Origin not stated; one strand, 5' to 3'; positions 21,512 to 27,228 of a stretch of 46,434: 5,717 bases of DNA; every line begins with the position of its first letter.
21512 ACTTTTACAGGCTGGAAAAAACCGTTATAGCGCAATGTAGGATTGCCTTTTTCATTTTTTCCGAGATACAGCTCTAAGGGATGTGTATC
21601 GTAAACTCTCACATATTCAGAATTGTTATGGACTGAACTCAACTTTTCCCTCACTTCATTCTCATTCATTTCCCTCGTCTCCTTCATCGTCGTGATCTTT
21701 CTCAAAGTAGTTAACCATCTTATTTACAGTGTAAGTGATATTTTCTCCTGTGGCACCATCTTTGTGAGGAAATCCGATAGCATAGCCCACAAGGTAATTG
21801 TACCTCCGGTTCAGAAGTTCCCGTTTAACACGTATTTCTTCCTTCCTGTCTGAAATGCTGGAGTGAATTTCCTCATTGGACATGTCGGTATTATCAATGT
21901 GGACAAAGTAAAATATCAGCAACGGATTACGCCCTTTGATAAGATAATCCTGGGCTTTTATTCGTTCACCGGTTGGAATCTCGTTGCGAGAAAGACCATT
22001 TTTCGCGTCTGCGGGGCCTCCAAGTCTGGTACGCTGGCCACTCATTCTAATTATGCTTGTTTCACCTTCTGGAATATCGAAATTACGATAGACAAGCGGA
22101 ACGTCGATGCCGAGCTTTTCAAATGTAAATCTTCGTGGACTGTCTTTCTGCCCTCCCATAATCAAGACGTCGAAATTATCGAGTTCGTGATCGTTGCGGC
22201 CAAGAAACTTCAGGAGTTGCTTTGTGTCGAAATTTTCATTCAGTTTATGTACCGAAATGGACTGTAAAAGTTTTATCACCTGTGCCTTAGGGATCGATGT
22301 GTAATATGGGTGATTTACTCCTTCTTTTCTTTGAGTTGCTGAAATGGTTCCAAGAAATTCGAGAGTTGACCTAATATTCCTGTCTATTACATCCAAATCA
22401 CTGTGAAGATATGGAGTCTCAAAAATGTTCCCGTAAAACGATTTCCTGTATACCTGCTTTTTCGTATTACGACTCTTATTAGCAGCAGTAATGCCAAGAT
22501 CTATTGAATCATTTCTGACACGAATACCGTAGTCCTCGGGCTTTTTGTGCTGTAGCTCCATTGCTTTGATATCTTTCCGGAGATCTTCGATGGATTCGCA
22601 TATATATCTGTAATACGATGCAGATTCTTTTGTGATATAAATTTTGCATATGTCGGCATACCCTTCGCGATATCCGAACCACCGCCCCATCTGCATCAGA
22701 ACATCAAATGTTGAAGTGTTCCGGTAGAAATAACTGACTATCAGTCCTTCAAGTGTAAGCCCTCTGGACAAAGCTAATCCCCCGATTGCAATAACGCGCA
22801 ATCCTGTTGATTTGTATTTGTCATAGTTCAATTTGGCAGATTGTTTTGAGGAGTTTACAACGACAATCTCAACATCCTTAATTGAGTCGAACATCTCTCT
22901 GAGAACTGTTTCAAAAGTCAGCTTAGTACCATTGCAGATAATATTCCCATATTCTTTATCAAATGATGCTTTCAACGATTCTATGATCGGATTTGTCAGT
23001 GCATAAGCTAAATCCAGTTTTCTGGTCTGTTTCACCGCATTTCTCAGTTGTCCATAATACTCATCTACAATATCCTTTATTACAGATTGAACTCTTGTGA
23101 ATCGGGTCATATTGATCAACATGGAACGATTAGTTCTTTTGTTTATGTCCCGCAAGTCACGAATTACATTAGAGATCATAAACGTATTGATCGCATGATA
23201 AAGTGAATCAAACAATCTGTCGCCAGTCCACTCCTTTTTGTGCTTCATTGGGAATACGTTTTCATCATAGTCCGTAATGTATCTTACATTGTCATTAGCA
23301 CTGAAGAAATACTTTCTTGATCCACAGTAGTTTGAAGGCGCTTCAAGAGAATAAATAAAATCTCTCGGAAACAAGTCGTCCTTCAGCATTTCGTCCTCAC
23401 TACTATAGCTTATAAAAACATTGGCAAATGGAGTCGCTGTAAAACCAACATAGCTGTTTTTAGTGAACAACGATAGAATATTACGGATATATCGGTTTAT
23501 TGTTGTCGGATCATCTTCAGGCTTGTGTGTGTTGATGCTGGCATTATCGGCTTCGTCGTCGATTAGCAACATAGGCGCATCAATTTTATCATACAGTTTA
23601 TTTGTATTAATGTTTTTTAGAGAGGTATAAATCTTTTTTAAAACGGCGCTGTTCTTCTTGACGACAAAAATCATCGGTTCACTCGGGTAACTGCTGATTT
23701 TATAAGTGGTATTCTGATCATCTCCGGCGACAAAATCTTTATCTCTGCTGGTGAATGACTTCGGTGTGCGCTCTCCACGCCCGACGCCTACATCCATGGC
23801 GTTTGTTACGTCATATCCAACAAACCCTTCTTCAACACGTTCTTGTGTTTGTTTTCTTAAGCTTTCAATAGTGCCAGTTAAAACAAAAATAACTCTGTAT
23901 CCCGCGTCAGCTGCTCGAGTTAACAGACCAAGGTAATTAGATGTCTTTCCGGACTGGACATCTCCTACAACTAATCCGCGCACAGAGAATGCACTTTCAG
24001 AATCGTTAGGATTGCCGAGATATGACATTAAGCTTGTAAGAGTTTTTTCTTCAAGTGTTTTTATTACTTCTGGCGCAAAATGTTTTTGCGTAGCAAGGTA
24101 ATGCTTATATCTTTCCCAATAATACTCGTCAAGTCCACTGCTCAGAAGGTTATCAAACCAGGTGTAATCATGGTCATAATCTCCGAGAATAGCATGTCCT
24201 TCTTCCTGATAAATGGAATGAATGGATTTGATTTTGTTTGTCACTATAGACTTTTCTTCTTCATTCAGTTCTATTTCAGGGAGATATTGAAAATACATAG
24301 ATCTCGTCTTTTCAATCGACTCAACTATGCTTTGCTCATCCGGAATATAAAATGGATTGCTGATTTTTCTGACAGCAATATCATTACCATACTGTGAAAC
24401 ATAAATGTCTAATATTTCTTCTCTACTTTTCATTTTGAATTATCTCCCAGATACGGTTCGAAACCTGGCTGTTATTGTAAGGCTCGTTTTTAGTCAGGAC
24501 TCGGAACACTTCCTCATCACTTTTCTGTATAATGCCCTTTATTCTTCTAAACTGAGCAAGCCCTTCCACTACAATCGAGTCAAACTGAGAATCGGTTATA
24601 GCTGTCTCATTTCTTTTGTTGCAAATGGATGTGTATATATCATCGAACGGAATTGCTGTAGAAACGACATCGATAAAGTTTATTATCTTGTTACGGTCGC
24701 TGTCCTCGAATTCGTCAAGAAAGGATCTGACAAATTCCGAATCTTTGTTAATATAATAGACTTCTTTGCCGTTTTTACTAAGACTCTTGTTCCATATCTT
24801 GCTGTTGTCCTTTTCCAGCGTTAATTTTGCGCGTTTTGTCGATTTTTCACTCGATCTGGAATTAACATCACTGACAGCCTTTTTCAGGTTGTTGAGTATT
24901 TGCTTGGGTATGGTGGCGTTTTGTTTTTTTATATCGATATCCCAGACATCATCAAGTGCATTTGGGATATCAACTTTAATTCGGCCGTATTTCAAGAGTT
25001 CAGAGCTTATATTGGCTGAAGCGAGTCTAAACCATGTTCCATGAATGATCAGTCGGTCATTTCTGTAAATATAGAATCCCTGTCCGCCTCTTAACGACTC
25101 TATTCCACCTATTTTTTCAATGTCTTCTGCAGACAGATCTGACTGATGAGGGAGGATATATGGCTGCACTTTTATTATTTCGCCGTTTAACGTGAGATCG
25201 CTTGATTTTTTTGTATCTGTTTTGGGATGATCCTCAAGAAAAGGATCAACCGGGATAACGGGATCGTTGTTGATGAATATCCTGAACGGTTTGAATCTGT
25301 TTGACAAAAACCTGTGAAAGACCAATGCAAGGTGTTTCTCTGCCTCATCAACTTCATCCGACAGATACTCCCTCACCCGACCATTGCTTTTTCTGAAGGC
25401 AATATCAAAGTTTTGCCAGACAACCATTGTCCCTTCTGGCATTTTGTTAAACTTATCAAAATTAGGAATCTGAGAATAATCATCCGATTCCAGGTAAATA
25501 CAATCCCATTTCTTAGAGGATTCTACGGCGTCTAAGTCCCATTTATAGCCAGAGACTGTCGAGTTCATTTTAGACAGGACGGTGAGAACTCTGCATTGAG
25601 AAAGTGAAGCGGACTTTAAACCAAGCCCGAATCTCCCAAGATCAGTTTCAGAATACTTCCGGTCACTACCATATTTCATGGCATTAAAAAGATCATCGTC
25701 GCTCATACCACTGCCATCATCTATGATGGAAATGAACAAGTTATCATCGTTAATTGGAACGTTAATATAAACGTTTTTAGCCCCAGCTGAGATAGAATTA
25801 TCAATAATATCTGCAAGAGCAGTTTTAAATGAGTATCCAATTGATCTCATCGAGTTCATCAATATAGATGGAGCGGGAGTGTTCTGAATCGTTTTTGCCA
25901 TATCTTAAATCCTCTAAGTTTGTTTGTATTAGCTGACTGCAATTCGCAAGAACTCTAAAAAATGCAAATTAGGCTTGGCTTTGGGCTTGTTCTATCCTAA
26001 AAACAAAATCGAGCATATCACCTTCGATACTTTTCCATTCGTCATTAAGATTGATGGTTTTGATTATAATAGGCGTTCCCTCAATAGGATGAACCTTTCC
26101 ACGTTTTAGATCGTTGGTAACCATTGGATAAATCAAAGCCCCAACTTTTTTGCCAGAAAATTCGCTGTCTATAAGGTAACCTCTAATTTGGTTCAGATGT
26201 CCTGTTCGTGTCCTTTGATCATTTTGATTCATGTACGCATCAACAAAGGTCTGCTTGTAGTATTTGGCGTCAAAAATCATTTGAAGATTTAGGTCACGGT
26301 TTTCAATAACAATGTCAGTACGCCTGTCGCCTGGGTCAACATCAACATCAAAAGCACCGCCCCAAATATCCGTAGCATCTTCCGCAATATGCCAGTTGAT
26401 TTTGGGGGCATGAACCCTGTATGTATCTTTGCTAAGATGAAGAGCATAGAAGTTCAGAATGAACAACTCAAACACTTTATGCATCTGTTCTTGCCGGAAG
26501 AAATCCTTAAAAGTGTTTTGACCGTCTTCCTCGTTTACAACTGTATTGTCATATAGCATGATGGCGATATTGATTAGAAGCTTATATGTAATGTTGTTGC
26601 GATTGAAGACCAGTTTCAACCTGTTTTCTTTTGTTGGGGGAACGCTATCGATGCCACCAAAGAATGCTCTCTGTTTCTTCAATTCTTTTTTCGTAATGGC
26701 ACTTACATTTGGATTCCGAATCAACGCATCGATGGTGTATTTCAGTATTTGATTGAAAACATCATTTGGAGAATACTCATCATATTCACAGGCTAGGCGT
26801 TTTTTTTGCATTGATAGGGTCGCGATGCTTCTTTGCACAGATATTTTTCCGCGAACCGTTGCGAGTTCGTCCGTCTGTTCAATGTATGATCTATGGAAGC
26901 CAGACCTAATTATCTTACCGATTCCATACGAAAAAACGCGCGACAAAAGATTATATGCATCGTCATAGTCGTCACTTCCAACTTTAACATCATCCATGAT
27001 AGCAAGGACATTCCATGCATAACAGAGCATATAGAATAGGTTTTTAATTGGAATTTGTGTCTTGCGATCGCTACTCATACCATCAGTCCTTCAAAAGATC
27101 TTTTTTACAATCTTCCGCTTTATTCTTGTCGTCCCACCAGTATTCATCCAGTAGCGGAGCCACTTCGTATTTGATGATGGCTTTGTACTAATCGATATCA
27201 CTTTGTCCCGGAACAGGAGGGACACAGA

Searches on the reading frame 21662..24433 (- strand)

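Call 46: search_protein_families(library=pfam, proteins=[window:21662-24433:-], max_evalue=0.001)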
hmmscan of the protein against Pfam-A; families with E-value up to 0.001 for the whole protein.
window:21662-24433:- (923 aa): 2 families
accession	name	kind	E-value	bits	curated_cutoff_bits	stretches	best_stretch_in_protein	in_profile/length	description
PF10593.14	Z1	-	2.5e-75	253.4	25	1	410-643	1-225/228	Z1 domain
PF04851.21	ResIII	-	1.9e-06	28.3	22.5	1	152-336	25-163/164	Type III restriction enzyme, res subunit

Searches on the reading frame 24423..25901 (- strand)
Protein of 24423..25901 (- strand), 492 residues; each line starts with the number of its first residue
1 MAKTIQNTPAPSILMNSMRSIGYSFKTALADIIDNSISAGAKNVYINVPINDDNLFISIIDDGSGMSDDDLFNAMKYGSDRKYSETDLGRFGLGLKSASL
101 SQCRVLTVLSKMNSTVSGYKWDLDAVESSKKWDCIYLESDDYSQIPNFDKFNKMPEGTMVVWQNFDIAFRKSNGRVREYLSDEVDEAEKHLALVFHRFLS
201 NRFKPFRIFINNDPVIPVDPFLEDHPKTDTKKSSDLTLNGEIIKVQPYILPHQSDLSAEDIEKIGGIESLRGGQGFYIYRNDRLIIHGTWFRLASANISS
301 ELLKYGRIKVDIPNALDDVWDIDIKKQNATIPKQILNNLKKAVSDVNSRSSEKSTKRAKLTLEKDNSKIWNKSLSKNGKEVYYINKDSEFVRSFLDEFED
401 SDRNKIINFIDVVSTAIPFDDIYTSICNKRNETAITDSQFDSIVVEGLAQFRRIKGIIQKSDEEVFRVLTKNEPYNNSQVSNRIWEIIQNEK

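Call 46: search_protein_families(library=pfam, proteins=[window:24423-25901:-], max_evalue=0.001)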
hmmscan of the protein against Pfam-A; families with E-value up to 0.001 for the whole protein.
window:24423-25901:- (492 aa): 2 families
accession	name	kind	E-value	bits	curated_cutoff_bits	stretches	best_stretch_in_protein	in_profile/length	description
PF13589.12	HATPase_c_3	-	3.2e-36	124.8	25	1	23-157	1-136/137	Histidine kinase-, DNA gyrase B-, and HSP90-like ATPase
PF02518.31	HATPase_c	-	3.1e-08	34.4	26.4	1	26-98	7-80/111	Histidine kinase-, DNA gyrase B-, and HSP90-like ATPase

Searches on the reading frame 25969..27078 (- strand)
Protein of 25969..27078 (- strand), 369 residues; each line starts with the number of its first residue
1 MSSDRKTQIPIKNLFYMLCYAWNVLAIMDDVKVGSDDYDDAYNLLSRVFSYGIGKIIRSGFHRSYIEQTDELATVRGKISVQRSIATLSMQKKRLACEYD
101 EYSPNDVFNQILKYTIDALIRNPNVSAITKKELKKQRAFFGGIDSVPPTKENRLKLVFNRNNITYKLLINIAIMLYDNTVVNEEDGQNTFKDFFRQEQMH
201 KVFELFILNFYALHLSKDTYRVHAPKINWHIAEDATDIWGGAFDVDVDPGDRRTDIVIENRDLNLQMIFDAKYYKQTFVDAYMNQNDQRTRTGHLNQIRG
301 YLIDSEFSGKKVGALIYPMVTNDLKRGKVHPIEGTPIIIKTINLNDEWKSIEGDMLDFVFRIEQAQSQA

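Call 46: search_protein_families(library=pfam, proteins=[window:25969-27078:-], max_evalue=0.001)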
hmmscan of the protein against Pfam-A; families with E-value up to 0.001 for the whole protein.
window:25969-27078:- (369 aa): 1 family
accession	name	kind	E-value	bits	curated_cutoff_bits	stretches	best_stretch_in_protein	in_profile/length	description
PF10117.15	McrBC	-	2.1e-33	116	23.9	1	12-318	32-318/318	McrBC 5-methylcytosine restriction system component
